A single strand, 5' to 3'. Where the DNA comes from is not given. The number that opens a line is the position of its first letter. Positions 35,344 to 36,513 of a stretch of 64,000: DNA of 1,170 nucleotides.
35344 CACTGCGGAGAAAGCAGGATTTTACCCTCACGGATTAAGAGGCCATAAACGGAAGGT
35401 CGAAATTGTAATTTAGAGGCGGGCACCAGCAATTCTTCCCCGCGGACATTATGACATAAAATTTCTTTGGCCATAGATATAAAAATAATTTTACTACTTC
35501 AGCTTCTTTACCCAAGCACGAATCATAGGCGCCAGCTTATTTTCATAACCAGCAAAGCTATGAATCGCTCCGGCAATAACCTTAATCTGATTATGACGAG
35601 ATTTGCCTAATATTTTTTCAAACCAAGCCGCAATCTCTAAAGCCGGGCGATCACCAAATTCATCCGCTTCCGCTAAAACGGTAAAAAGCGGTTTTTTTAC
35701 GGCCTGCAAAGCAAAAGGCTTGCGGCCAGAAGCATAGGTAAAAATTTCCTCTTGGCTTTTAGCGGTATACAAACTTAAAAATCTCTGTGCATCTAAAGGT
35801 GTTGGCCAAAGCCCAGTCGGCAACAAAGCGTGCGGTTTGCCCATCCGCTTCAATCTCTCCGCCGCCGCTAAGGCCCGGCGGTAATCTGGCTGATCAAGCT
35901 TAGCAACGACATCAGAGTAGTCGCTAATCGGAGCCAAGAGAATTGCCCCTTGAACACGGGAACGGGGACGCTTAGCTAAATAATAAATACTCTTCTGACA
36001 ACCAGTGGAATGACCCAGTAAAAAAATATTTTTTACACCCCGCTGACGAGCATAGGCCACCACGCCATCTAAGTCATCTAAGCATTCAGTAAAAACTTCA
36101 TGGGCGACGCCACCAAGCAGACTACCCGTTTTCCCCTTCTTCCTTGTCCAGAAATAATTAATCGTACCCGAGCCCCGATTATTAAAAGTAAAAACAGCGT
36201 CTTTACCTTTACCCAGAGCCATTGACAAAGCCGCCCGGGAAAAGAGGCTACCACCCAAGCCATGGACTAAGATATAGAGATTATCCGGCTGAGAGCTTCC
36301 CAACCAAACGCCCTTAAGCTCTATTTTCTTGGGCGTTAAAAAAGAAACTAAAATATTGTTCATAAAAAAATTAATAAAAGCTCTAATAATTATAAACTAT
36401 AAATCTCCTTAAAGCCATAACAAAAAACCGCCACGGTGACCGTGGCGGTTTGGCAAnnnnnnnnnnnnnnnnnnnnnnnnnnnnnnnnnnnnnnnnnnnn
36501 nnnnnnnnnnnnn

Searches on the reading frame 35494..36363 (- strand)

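Call 94: search_protein_families(library=pfam, proteins=[window:35494-36363:-], max_evalue=0.00001)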
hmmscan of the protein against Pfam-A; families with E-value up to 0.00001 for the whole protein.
window:35494-36363:- (289 aa): 4 families
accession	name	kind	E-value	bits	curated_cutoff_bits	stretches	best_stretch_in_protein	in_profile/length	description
PF08538.16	DUF1749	-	1.2e-18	67.7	24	1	96-276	85-284/299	Protein of unknown function (DUF1749)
PF12146.15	Hydrolase_4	-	2e-13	50.6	27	1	25-159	2-118/239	Serine aminopeptidase, S33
PF12697.13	Abhydrolase_6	-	3.1e-11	44.8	26.3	1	31-268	2-204/217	Alpha/beta hydrolase family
PF00561.26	Abhydrolase_1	-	1.5e-07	31.8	25.8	1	31-174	4-136/245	alpha/beta hydrolase fold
